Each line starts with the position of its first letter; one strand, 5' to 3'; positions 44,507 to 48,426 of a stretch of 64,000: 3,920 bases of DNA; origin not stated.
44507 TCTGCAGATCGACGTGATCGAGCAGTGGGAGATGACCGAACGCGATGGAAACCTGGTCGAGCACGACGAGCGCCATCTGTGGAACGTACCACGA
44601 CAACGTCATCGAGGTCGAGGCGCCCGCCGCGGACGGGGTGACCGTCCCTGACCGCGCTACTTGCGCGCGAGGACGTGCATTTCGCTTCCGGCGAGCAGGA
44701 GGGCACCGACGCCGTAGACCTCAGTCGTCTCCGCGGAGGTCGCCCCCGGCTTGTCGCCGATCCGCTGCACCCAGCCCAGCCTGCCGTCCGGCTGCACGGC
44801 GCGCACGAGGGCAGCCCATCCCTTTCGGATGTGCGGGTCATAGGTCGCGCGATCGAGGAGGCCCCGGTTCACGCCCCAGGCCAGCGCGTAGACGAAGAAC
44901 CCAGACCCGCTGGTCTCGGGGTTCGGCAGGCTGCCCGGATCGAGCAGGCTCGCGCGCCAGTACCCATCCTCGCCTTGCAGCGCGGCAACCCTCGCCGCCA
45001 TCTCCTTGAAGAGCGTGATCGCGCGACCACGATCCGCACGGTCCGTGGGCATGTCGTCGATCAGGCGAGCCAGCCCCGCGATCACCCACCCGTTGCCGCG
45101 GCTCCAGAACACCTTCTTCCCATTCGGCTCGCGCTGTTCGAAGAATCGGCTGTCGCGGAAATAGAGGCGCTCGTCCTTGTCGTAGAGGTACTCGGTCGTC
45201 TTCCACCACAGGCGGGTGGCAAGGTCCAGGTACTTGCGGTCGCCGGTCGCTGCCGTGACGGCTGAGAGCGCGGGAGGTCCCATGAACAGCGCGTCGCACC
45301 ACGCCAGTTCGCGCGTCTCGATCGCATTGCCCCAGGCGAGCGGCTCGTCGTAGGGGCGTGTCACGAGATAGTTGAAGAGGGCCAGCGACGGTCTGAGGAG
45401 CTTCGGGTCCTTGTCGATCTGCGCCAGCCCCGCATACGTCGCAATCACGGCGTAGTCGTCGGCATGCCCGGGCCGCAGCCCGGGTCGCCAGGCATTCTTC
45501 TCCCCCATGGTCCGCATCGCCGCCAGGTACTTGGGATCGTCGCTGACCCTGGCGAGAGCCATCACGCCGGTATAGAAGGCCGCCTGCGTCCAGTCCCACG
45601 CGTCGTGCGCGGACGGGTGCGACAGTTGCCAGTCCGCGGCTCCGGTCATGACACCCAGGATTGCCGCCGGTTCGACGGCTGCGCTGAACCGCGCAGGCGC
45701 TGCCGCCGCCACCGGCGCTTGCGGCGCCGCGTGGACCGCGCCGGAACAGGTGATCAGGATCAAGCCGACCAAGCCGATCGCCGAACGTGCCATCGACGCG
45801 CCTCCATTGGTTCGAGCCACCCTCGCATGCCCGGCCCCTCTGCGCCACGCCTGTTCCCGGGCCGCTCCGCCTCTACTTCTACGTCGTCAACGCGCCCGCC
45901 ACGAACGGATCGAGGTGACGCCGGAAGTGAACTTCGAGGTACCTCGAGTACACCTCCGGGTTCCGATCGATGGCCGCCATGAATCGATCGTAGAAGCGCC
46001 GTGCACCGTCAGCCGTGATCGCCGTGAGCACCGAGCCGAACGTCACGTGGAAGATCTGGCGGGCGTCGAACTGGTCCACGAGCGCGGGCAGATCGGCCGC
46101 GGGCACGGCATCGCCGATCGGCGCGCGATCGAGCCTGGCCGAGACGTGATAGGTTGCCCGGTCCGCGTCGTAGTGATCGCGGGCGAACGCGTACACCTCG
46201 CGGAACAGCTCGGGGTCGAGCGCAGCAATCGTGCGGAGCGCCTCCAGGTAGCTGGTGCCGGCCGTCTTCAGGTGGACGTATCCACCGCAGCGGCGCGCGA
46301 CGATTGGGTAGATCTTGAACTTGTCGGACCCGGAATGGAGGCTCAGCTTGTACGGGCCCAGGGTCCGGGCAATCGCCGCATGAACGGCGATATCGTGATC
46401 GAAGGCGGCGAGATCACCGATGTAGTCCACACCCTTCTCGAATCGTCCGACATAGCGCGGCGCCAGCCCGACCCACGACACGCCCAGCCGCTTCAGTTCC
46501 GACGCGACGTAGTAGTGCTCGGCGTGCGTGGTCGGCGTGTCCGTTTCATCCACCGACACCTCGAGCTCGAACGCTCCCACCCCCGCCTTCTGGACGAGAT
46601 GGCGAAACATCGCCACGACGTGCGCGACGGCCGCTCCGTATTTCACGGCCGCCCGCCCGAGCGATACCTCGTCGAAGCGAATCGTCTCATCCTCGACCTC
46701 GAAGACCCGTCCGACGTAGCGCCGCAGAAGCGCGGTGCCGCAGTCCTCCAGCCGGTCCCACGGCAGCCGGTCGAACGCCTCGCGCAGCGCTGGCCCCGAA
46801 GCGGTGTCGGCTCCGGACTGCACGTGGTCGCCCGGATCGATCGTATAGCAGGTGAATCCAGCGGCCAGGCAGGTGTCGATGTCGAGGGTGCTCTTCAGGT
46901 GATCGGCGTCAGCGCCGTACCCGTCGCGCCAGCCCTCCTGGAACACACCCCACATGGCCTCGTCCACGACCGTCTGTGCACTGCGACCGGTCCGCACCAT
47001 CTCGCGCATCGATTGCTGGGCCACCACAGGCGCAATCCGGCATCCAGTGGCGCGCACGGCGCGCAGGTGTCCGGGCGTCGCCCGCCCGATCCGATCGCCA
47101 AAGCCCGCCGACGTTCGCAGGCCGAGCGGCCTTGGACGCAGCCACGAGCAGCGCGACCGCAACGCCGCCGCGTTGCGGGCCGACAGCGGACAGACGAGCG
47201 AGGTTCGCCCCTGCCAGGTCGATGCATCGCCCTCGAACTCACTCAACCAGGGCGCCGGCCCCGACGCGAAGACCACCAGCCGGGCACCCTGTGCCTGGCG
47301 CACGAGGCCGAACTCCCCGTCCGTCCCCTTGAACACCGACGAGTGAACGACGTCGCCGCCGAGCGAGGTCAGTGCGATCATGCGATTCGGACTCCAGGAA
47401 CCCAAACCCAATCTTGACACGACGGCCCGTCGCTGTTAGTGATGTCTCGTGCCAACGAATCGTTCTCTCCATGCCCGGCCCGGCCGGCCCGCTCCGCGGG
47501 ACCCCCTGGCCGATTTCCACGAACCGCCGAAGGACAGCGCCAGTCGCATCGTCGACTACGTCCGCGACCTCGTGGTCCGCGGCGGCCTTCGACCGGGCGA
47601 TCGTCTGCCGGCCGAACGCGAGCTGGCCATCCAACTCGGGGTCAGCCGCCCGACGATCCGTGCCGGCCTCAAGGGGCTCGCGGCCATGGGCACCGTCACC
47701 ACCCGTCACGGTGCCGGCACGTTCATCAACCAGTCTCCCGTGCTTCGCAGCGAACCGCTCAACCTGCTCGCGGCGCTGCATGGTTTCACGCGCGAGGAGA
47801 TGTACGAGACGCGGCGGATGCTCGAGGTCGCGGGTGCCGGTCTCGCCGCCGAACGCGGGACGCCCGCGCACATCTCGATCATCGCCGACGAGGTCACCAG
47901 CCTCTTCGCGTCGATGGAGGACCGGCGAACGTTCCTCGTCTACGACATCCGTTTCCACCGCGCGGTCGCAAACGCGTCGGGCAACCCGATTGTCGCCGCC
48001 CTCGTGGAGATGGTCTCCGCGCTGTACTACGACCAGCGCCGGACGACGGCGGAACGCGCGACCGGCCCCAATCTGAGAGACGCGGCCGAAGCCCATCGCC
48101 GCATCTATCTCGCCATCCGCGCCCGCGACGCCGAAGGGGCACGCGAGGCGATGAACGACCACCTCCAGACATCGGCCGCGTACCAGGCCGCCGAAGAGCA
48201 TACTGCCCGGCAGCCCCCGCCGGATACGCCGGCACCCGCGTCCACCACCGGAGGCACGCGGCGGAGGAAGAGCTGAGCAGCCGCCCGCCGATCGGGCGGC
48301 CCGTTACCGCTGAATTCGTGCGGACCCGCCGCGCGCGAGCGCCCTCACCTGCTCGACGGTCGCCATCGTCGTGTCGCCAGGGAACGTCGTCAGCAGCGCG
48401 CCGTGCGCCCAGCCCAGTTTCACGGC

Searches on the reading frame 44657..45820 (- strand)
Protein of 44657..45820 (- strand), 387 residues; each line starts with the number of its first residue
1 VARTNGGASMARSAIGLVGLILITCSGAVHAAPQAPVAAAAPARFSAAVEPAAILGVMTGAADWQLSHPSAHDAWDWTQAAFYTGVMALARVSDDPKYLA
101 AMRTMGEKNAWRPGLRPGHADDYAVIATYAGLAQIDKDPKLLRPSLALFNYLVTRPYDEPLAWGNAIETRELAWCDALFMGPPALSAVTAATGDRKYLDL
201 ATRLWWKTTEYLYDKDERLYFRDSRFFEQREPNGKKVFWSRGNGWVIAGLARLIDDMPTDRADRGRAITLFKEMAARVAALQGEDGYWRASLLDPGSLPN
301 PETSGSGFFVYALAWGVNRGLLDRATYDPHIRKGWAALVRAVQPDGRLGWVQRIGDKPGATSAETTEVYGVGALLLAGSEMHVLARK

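Call 4: search_protein_families(library=pfam, proteins=[window:44657-45820:-])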
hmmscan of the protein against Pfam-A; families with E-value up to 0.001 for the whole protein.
window:44657-45820:- (387 aa): 2 families
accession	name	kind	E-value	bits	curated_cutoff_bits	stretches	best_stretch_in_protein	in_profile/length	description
PF07470.19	Glyco_hydro_88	-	1.9e-76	257.8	26.6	1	70-382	22-349/352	Glycosyl Hydrolase Family 88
PF07944.18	Beta-AFase-like_GH127_cat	-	0.00061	19.3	24.9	0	184-218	183-212/376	Beta-L-arabinofuranosidase, GH127 catalytic domain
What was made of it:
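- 44657..45793 (-): GH88/GH105-family unsaturated uronyl hydrolase (378 aa); context gene. Pfam Glyco_hydro_88, 258 bits (call 4).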

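Call 5: search_protein_families(library=ncbifam, proteins=[window:44657-45820:-])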
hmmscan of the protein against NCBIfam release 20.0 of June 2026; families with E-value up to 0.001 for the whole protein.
window:44657-45820:- (387 aa): 1 family
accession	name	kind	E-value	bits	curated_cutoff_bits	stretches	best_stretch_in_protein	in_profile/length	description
NF051900.1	BetGalacBglBAgro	equivalog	7.5e-20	71.2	420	1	71-350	15-293/333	beta-galactosidase BglB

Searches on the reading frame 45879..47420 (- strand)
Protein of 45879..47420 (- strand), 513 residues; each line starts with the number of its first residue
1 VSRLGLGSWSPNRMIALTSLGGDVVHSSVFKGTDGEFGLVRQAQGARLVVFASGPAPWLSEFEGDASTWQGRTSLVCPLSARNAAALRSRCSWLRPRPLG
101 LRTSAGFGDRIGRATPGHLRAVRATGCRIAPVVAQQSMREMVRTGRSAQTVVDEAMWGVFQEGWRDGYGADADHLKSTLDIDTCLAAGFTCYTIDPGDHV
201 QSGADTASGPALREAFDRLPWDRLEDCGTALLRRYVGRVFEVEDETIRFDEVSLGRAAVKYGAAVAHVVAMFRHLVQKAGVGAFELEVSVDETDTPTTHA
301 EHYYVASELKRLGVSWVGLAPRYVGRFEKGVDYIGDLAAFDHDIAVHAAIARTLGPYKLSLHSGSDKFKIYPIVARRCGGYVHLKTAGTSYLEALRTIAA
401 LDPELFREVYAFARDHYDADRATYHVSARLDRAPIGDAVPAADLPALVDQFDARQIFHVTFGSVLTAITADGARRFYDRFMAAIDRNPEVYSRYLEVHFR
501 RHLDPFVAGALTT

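Call 4: search_protein_families(library=pfam, proteins=[window:45879-47420:-])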
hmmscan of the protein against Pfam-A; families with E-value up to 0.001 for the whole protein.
window:45879-47420:- (513 aa): 1 family
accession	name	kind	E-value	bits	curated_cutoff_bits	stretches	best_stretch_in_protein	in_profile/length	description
PF16257.11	UxaE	-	2.4e-145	485.3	27.1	1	33-504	9-473/475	tagaturonate epimerase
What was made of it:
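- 45879..47381 (-): UxaE tagaturonate/fructuronate 3-epimerase (500 aa). Pfam PF16257, 485 bits (call 4).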

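Call 5: search_protein_families(library=ncbifam, proteins=[window:45879-47420:-])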
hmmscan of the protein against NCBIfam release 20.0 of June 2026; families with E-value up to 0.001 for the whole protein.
window:45879-47420:- (513 aa): 0 families

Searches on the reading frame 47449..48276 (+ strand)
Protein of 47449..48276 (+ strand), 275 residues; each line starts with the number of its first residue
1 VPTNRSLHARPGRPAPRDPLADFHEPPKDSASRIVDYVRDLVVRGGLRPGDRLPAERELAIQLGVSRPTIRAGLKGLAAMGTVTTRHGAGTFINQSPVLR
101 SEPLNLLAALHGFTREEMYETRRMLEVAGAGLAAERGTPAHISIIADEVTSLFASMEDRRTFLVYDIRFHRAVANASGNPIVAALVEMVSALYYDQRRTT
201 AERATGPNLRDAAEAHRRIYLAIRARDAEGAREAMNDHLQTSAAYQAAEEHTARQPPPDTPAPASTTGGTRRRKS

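Call 4: search_protein_families(library=pfam, proteins=[window:47449-48276:+])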
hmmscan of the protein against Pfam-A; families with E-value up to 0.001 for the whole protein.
window:47449-48276:+ (275 aa): 2 families
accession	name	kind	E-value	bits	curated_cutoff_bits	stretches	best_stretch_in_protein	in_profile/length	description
PF07729.17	FCD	-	1.3e-24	87.4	24.3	1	117-240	1-124/125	FCD domain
PF00392.27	GntR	-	3.6e-18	65.4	27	1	31-93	2-64/64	Bacterial regulatory proteins, gntR family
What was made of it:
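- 47449..48276 (+): GntR/FCD-family transcription regulator, candidate repressor of the operon. Pfam GntR plus FCD (call 4).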

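Call 5: search_protein_families(library=ncbifam, proteins=[window:47449-48276:+])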
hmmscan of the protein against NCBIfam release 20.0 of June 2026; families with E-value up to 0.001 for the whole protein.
window:47449-48276:+ (275 aa): 28 families (the best 25 are shown)
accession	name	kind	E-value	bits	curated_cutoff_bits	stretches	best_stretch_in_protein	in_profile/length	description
NF007741.0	PRK10421.1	equivalog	2e-33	115.9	311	1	28-255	6-243/262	transcriptional regulator LldR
NF003011.0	PRK03837.1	subfamily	1.1e-32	113.6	260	1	34-250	18-238/241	transcriptional regulator NanR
NF007001.0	PRK09464.1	equivalog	4.3e-26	92.1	330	1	33-240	14-226/254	pyruvate dehydrogenase complex transcriptional repressor PdhR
NF007442.0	PRK09990.1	equivalog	1e-25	90.6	301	1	31-246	12-235/256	transcriptional regulator GlcC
TIGR03338.1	phnR_burk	equivalog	5.5e-16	58.8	271.5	1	36-243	18-210/212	phosphonate utilization associated transcriptional regulator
NF052290.2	MocR_like_YczR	exception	1.2e-14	53.9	487.4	1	24-144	14-124/458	MocR-like transcription factor YczR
NF007588.0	PRK10225.1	equivalog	1.3e-13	50.9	442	1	36-240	16-225/257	Uxu operon transcriptional regulator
NF003444.0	PRK04984.1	equivalog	3.6e-13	49.6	189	1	38-195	16-174/239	fatty acid metabolism transcriptional regulator FadR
TIGR02018.2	his_ut_repres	equivalog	3.6e-13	49.4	220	1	32-98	2-68/226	histidine utilization transcriptional repressor HutC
NF052282.1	PLP_TF_PdxR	equivalog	6.6e-13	48.5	320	1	33-101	5-73/448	MocR-like pyridoxine biosynthesis transcription factor PdxR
TIGR02812.1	fadR_gamma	equivalog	4.6e-12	46.1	249.2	1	36-194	13-172/235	fatty acid metabolism transcriptional regulator FadR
NF008571.0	PRK11523.1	equivalog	7.1e-12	45.3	396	1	42-242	21-221/258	transcriptional regulator ExuR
NF012025.0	PRK15481.1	equivalog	1.2e-11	44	573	1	30-98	7-75/432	MocR-like B6 salvage transcription factor PtsJ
TIGR02325.1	C_P_lyase_phnF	equivalog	6.1e-11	42.3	156.8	1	34-97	13-76/238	phosphonate metabolism transcriptional regulator PhnF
NF052286.1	ecto_TF_EhuR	exception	8e-10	37.8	480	1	33-98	15-80/458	MocR-like ectoine utilization transcription factor EhuR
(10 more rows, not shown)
